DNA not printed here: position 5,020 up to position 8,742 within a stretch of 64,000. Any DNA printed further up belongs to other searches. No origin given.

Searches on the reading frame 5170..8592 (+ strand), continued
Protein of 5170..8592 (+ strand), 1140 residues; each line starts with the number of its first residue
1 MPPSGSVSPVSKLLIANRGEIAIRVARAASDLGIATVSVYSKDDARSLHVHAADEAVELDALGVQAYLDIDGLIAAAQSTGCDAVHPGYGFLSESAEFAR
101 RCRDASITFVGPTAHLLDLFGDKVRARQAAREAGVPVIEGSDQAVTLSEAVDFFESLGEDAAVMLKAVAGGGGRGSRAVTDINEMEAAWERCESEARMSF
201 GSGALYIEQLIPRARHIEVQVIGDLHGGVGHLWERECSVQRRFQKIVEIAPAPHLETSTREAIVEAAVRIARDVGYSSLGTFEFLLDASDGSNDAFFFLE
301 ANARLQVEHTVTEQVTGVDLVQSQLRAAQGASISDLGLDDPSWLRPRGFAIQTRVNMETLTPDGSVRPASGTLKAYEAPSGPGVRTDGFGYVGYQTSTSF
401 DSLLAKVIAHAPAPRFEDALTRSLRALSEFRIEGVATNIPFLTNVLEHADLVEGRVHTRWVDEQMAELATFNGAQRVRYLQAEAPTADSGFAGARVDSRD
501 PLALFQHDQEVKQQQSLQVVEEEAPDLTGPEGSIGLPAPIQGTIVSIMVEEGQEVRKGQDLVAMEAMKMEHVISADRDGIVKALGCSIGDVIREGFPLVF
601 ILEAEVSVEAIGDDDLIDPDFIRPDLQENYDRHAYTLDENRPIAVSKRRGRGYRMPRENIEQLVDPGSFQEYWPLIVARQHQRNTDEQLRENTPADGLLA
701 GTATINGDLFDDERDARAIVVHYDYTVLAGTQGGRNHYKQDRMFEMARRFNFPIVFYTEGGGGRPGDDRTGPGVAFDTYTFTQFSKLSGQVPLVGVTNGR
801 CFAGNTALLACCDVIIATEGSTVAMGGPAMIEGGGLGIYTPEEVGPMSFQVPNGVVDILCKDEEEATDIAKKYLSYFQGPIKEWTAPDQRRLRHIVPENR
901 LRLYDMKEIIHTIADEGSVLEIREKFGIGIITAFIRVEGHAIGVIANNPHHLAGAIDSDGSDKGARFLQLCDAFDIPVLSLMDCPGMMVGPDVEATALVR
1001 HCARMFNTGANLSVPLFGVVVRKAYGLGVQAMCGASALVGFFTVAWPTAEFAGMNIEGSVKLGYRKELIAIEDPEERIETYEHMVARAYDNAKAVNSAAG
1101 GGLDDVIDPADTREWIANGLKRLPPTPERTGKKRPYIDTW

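Call 19: find_related_loci(query=window:5170-8592:+, collection=genome_contigs, flank=10000)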
Query window:5170-8592:+ (1140 aa) in genome_contigs; peptide patterns used: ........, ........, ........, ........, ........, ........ (x = any residue, [..] = any of these).
599 stretches matched a pattern (row limit reached: there are more); 567 encode a relative of the query (tblastn E <= 1e-3); the best 80 are kept; 80 distinct loci.
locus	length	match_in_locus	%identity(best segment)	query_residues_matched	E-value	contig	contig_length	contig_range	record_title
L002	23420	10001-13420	98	1-1140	0e+0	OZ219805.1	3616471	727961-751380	MAG: Dehalococcoidia bacterium isolate c58c6e01-4a6e-4794-97be-e35f15c585e3 genome assembly, chromosome: 3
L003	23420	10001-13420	98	1-1140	0e+0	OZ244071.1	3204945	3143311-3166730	MAG: Dehalococcoidia bacterium isolate 772cc28d-f118-45af-92c8-bcb28103da5b genome assembly, chromosome: 1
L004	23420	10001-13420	98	1-1140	0e+0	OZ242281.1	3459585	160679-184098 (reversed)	MAG: Dehalococcoidia bacterium isolate 5b41c312-3693-4c79-a24d-842b6111755b genome assembly, chromosome: 1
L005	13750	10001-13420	93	1-1140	0e+0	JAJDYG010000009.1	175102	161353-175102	MAG: Dehalococcoidia bacterium isolate jk18x34bins.13 k141_173886, whole genome shotgun sequence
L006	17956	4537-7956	93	1-1140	0e+0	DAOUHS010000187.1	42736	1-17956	MAG TPA_asm: Dehalococcoidia bacterium isolate S18_105 63421, whole genome shotgun sequence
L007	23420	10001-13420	93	1-1140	0e+0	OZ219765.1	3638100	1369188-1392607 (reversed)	MAG: Dehalococcoidia bacterium isolate 2efd49d1-a845-418d-b650-c606456da4a2 genome assembly, chromosome: 2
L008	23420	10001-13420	92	1-1140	0e+0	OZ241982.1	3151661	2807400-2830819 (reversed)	MAG: Dehalococcoidia bacterium isolate a2993f7c-5a6d-48af-91e8-092aec37f8f7 genome assembly, chromosome: 1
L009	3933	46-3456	92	1-1140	0e+0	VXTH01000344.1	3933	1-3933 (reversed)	MAG: Chloroflexi bacterium isolate SB0665_bin_35 NODE_7405_length_3933_cov_4.488654, whole genome shotgun sequence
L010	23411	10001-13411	92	1-1140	0e+0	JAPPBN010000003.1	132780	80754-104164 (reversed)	MAG: Chloroflexota bacterium isolate IRC3_bin_11 NODE_74_length_132780_cov_26.8472, whole genome shotgun sequence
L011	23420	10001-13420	92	1-1140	0e+0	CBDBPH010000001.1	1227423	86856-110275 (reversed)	MAG: Dehalococcoidia bacterium isolate 745030fc-1ee1-449d-a068-ea6b321db757 genome assembly, contig: contig_1, whole gen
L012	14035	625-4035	91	1-1140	0e+0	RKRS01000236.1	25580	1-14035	MAG: Dehalococcoidia bacterium isolate PNGco_C_binSS7 scaffold_190, whole genome shotgun sequence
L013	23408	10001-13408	92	1-1140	0e+0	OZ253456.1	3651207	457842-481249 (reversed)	MAG: Dehalococcoidia bacterium isolate 4ae44683-8927-4024-8904-3ea2ed4a1db5 genome assembly, chromosome: 1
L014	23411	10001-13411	91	1-1140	0e+0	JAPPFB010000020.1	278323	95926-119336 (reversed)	MAG: Chloroflexota bacterium isolate RHO1_bin_20 NODE_47_length_278323_cov_29.997251, whole genome shotgun sequence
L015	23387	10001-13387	92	12-1140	0e+0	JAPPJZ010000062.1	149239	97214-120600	MAG: Chloroflexota bacterium isolate RHO2_bin_60 NODE_163_length_149239_cov_12.451677, whole genome shotgun sequence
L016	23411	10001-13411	92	1-1140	0e+0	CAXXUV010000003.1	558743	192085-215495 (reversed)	MAG: Dehalococcoidia bacterium isolate 53e0c16e-ff2d-4f84-9f2e-96c73ee24ba6 genome assembly, contig: contig_3, whole gen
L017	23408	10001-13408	90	1-1140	0e+0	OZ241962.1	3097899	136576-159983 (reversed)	MAG: Dehalococcoidia bacterium isolate 3270897d-fe61-4464-a15a-05fd473d2b13 genome assembly, chromosome: 1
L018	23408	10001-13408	89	1-1140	0e+0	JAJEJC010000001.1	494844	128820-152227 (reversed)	MAG: Dehalococcoidia bacterium isolate p16x63bins.52 k141_621503, whole genome shotgun sequence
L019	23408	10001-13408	88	1-1140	0e+0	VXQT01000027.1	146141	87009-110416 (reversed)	MAG: Chloroflexi bacterium isolate SB0664_bin_15 NODE_108_length_146141_cov_56.664034, whole genome shotgun sequence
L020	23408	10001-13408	87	1-1140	0e+0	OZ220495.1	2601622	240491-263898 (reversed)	MAG: Dehalococcoidia bacterium isolate 23c5d8d9-c01e-4714-bf51-3e77b66f12ef genome assembly, chromosome: 1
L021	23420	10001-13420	91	1-1140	0e+0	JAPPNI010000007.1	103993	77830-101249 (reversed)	MAG: Chloroflexota bacterium isolate RHO3_bin_68 NODE_478_length_103993_cov_25.969212, whole genome shotgun sequence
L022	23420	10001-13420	87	3-1140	0e+0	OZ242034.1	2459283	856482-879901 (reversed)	MAG: Dehalococcoidia bacterium isolate 72ec99ff-6f13-4058-b9f9-659670a83d8f genome assembly, chromosome: 1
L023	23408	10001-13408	87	1-1140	0e+0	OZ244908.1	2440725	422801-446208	MAG: Dehalococcoidia bacterium isolate 4e1ca7e8-23ed-493e-8853-47fc69ff5430 genome assembly, chromosome: 1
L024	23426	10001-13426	86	1-1140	0e+0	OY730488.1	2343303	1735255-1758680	MAG: Dehalococcoidia bacterium isolate c17ab466-9012-4dfd-ba8a-0af8548777ee genome assembly, chromosome: 1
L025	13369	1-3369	86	22-1140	0e+0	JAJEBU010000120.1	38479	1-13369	MAG: Dehalococcoidia bacterium isolate jk18x9bins.53 k141_391482, whole genome shotgun sequence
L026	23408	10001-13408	89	1-1140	0e+0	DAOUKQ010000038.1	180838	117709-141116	MAG TPA_asm: Dehalococcoidia bacterium isolate S7_353 k113_691172, whole genome shotgun sequence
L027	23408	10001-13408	92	1-1140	0e+0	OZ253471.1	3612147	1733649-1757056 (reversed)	MAG: Dehalococcoidia bacterium isolate 41ac3497-52d9-4345-8c76-2a61940320b0 genome assembly, chromosome: 1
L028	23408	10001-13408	89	1-1140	0e+0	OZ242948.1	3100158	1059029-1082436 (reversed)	MAG: Dehalococcoidia bacterium isolate a0c66c6a-f5ff-452f-b709-ec8565f303fe genome assembly, chromosome: 1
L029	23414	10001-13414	79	2-1140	0e+0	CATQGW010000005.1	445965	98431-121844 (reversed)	MAG: uncultured Dehalococcoidia bacterium isolate 6a0e96f9-4ae1-4976-a57e-aaa65d381751 genome assembly, contig: contig_5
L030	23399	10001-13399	79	9-1140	0e+0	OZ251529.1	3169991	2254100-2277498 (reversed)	MAG: Dehalococcoidia bacterium isolate 64543fda-5a3a-48f4-bbbd-4b73dd240877 genome assembly, chromosome: 1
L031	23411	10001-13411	78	3-1140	0e+0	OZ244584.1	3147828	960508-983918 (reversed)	MAG: Dehalococcoidia bacterium isolate 6f5e74ac-264d-476d-87d8-581b930f35c8 genome assembly, chromosome: 1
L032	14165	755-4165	92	1-1140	0e+0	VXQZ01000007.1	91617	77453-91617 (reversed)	MAG: Chloroflexi bacterium isolate SB0664_bin_20 NODE_238_length_91617_cov_44.885913, whole genome shotgun sequence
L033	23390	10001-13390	79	10-1140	0e+0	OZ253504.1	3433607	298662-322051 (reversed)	MAG: Dehalococcoidia bacterium isolate 231ea081-d24a-4d48-806f-feb732625d76 genome assembly, chromosome: 1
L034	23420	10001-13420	98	1-1140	0e+0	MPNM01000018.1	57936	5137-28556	MAG: Chloroflexi bacterium bin125 NODE_950_length_57936_cov_22.8803_ID_1899, whole genome shotgun sequence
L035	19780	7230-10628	78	10-1140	0e+0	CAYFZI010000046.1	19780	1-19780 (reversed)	MAG TPA_asm: uncultured Dehalococcoidia bacterium isolate ERP110561_co1_17 genome assembly, contig: NODE_1713_length_197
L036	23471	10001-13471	77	2-1140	0e+0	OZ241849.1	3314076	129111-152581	MAG: Dehalococcoidia bacterium isolate e0324ba9-04d6-4c46-83e9-6adffe65d82a genome assembly, chromosome: 1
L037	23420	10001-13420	92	1-1140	0e+0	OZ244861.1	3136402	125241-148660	MAG: Dehalococcoidia bacterium isolate c89b5861-ddb0-43db-8093-953e815e1e37 genome assembly, chromosome: 1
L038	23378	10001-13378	70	11-1140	0e+0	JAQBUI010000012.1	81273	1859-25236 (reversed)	MAG: Proteobacteria bacterium isolate casp150-mb.143 NODE_701_length_81273_cov_0.090657, whole genome shotgun sequence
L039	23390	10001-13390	72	13-1140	0e+0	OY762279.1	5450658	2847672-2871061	MAG: Pseudomonadales bacterium isolate dffa4d29-6664-44c6-a6fb-b72d241ba3f8 genome assembly, chromosome: 1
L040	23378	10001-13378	70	13-1140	0e+0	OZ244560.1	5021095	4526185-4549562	MAG: Candidatus Azotimanducaceae bacterium isolate 0692c290-e5a6-45a5-9c05-b220158016a7 genome assembly, chromosome: 1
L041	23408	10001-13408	92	1-1140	0e+0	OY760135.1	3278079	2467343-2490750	MAG: Dehalococcoidia bacterium isolate 28bbf505-4b8f-49ae-a3a4-61061bf7583c genome assembly, chromosome: 1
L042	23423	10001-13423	70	2-1140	0e+0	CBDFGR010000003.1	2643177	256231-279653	MAG: Myxococcota bacterium isolate ad521999-ae95-4a27-8e19-38f7542cab83 genome assembly, contig: contig_3, whole genome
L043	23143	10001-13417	70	5-1140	0e+0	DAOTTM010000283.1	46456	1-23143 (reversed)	MAG TPA_asm: Dehalococcoidia bacterium isolate F11_11 k119_5740788, whole genome shotgun sequence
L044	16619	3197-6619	70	5-1140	0e+0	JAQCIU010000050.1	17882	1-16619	MAG: Chloroflexota bacterium isolate casp40-mb.295 NODE_7523_length_17882_cov_0.286285, whole genome shotgun sequence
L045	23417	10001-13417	72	6-1140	0e+0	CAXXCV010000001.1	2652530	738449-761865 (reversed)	MAG: Dehalococcoidia bacterium isolate f314fda6-7770-4086-b832-64b1c017fe61 genome assembly, contig: contig_1, whole gen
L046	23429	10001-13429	72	2-1140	0e+0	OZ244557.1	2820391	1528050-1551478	MAG: Dehalococcoidia bacterium isolate 17c548fc-85ac-4b32-8eac-b178c1b3bdc7 genome assembly, chromosome: 1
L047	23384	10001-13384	70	13-1140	0e+0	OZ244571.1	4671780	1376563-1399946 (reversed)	MAG: Candidatus Azotimanducaceae bacterium isolate 6c18b654-ed48-41b2-8997-934890c086b4 genome assembly, chromosome: 1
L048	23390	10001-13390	71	13-1140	0e+0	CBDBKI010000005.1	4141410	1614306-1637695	MAG: Candidatus Azotimanducaceae bacterium isolate 4e3f4a33-5720-4edb-bbdd-4cf11a4da1b9 genome assembly, contig: contig_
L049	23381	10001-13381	68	11-1140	0e+0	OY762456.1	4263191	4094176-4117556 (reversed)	MAG: Pseudomonadales bacterium isolate 55de8a68-c5b3-443f-b747-9f40e672fbd7 genome assembly, chromosome: 1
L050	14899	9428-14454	69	12-1140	0e+0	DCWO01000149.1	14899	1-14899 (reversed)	MAG TPA_asm: Dehalococcoidia bacterium UBA2160 UBA2160_contig_15326, whole genome shotgun sequence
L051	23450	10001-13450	68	5-1140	0e+0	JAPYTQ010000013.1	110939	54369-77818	MAG: Pseudomonadales bacterium isolate PW6.metabat2.7 PW6_175_length_110939_cov_16.351466, whole genome shotgun sequence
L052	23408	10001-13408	70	4-1140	0e+0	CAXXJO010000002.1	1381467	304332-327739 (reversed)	MAG: Pseudomonadales bacterium isolate c5c9f45e-28c9-4f0a-806d-e61ce6d83dd2 genome assembly, contig: contig_2, whole gen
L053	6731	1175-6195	69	12-1140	0e+0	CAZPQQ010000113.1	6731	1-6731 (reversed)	MAG TPA_asm: uncultured Dehalococcoidia bacterium isolate SRP308112_co1_348 genome assembly, contig: NODE_22589_length_6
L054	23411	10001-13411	69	4-1140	0e+0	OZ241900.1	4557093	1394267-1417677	MAG: Candidatus Azotimanducaceae bacterium isolate 6709ce91-7ab9-400f-b60a-8ddaec63a3c8 genome assembly, chromosome: 1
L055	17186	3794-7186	70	4-1140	0e+0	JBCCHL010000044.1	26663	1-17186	MAG: Pseudomonadota bacterium isolate P01_B01_bin.66 k141_3036443_length_26663_cov_10.0000, whole genome shotgun sequenc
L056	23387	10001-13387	71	13-1140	0e+0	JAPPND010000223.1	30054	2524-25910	MAG: Gammaproteobacteria bacterium isolate RHO3_bin_63 NODE_2815_length_30054_cov_27.271676, whole genome shotgun sequen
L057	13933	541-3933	69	11-1140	0e+0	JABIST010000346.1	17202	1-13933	MAG: Dehalococcoidia bacterium isolate SI072_bin195 k141_2052191, whole genome shotgun sequence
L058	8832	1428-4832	70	9-1140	0e+0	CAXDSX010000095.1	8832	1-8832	MAG TPA_asm: uncultured Pseudomonadales bacterium isolate SRR5788082_binner13_Refined_4 genome assembly, contig: ERZ2439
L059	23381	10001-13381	71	13-1140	0e+0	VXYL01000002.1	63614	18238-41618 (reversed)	MAG: Gammaproteobacteria bacterium isolate SB0670_bin_10 NODE_285_length_63614_cov_14.413096, whole genome shotgun seque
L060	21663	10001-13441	69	11-1140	0e+0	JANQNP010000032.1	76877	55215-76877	MAG: Dehalococcoidia bacterium isolate IP29b_bin.101 k99_1040848, whole genome shotgun sequence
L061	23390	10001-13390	71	13-1140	0e+0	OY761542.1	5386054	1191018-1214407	MAG: Pseudomonadales bacterium isolate 34428acd-a9d7-44a6-9610-487f5cc12e7b genome assembly, chromosome: 1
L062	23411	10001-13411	67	5-1140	0e+0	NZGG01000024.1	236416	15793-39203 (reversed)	MAG: Gammaproteobacteria bacterium isolate MED690 MHASMcontig_675103, whole genome shotgun sequence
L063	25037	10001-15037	68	13-1140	0e+0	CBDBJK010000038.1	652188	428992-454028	MAG: Dehalococcoidia bacterium isolate faae4e5b-80d9-4cfe-9cbd-97dc395bf251 genome assembly, contig: contig_38, whole ge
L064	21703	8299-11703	70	9-1140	0e+0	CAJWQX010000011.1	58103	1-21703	MAG TPA_asm: uncultured Gammaproteobacteria bacterium isolate ERR599008_bin.81_MetaBAT_v2.12.1_MAG genome assembly, cont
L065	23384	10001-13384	70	13-1140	0e+0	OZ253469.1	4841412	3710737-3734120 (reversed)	MAG: Candidatus Azotimanducaceae bacterium isolate 0d336ec1-7821-4be5-a928-cec4cb1b8f81 genome assembly, chromosome: 1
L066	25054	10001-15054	71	10-1140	0e+0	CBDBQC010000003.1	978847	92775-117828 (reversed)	MAG: Dehalococcoidia bacterium isolate 3b5922da-460a-4212-a651-5a23880356d2 genome assembly, contig: contig_3, whole gen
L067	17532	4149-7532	70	13-1140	0e+0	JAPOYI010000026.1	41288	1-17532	MAG: Gammaproteobacteria bacterium isolate COS4_bin_29 NODE_909_length_41288_cov_18.9852, whole genome shotgun sequence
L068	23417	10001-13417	68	13-1140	0e+0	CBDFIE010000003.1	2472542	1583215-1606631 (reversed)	MAG: Dehalococcoidia bacterium isolate e15c664c-3ff3-49b4-8099-ba0b4cb4bcc2 genome assembly, contig: contig_3, whole gen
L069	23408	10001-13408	68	11-1140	0e+0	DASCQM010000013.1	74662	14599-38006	MAG TPA_asm: Dehalococcoidia bacterium isolate Fu_MAG_70 c_000001094305, whole genome shotgun sequence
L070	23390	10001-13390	71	13-1140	0e+0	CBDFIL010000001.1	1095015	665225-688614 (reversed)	MAG: Candidatus Azotimanducaceae bacterium isolate 8c85951f-e197-4815-bfca-a8b273964498 genome assembly, contig: contig_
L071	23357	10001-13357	69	13-1140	0e+0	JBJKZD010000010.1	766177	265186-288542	MAG: Candidatus Azotimanducaceae bacterium isolate LRMED-315 HTCC2089-LRMED-315-C10, whole genome shotgun sequence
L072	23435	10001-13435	71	3-1140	0e+0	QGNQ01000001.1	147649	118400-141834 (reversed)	MAG: Chloroflexi bacterium isolate TK10-74A Ga0133547_10000216, whole genome shotgun sequence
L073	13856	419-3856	69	10-1140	0e+0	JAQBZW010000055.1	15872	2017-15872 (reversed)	MAG: Chloroflexota bacterium isolate casp150-mb.74 NODE_9554_length_15872_cov_0.201674, whole genome shotgun sequence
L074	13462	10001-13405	68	11-1140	0e+0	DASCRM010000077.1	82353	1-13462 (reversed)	MAG TPA_asm: Dehalococcoidia bacterium isolate Fu_MAG_94 c_000001265168, whole genome shotgun sequence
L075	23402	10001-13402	70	13-1140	0e+0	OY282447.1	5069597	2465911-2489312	MAG: uncultured Pseudomonadales bacterium genome assembly, chromosome: 1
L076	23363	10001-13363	69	11-1140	0e+0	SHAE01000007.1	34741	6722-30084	MAG: OM182 bacterium isolate MED-G155 OM182-MED-G155-C7, whole genome shotgun sequence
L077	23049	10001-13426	68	11-1140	0e+0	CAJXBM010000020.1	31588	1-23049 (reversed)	MAG TPA_asm: uncultured Chloroflexi bacterium isolate ERR598983_bin.7_MetaBAT_v2.12.1_MAG genome assembly, contig: NODE_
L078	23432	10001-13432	72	2-1140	0e+0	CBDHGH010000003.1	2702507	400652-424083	MAG: Dehalococcoidia bacterium isolate 575575bf-984b-4cd3-a7b8-18ad3858fffb genome assembly, contig: contig_3, whole gen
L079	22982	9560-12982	68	12-1140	0e+0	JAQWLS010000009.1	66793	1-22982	MAG: Dehalococcoidia bacterium isolate cluster2_bin.132 k141_652409, whole genome shotgun sequence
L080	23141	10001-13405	69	9-1140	0e+0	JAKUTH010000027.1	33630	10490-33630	MAG: Pseudomonadales bacterium isolate ALOHA_A2.5_102 A2.5-Pseudomonadales-6_27, whole genome shotgun sequence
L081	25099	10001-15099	66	13-1140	0e+0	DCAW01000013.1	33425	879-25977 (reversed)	MAG TPA_asm: Dehalococcoidia bacterium UBA1123 UBA1123_contig_8610, whole genome shotgun sequence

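Call 71: search_protein_families(library=pfam, proteins=[L029:16223-17635:+, L029:17608-18522:+, L029:18579-19157:+, L029:19024-20229:+, L036:13484-14464:+, L008:13467-14531:+, L014:13458-14534:+, L030:14249-14767:+, L029:14256-14798:+, L082:13657-15291:+], max_evalue=0.01)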
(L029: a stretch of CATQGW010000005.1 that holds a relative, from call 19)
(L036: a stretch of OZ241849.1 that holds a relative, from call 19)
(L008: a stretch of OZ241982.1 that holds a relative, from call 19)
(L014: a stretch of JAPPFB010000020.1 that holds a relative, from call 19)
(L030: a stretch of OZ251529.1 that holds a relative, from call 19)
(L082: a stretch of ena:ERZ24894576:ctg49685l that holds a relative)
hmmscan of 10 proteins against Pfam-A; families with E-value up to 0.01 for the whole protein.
L029:16223-17635:+ (470 aa): 4 families
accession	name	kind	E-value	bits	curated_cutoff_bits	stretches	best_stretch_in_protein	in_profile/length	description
PF14403.11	CP_ATPgrasp_2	-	1.6e-106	356.9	32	1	83-448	1-374/374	Circularly permuted ATP-grasp type 2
PF04174.18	CP_ATPgrasp_1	-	1e-81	274.9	23.1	1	83-400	1-332/332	A circularly permuted ATPgrasp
PF14398.11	ATPgrasp_YheCD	-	0.0011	18.8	26.8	1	416-464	117-164/255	YheC/D like ATP-grasp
PF14397.11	ATPgrasp_ST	-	0.0045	16.7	31.4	0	355-463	58-173/278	Sugar-transfer associated ATP-grasp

L029:17608-18522:+ (304 aa): 4 families
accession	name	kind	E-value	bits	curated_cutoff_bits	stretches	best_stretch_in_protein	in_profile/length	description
PF01841.26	Transglut_core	-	5.4e-26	91.4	23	1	134-234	3-108/108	Transglutaminase-like superfamily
PF08379.15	Bact_transglu_N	-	9.7e-13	49.1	27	1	22-93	7-79/80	Bacterial transglutaminase-like N-terminal region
PF04473.18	DUF553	-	0.0063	16.4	20.5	0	146-199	16-79/140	Transglutaminase-like domain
PF13471.12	Transglut_core3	-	0.0088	16.4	26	0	159-221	34-96/117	Transglutaminase-like superfamily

L029:18579-19157:+ (192 aa): 1 family
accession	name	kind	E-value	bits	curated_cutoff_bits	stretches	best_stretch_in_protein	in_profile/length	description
PF04168.17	Alpha-E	-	8.2e-08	32.7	20.8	1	24-108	6-94/294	A predicted alpha-helical domain with a conserved ER motif.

L029:19024-20229:+ (401 aa): 0 families

L036:13484-14464:+ (326 aa): 0 families

L008:13467-14531:+ (354 aa): 0 families

L014:13458-14534:+ (358 aa): 0 families

L030:14249-14767:+ (172 aa): 0 families

L029:14256-14798:+ (180 aa): 0 families

L082:13657-15291:+ (544 aa): 3 families
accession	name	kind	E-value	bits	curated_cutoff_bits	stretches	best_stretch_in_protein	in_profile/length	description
PF00239.26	Resolvase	-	2.1e-33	115.9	23.3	1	10-156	1-143/145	Resolvase, N terminal domain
PF07508.19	Recombinase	-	1.5e-23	83.4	21.1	1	190-281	5-102/102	Recombinase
PF13408.12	Zn_ribbon_recom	-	1.2e-11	45.3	25.3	1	296-355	1-58/58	Recombinase zinc beta ribbon domain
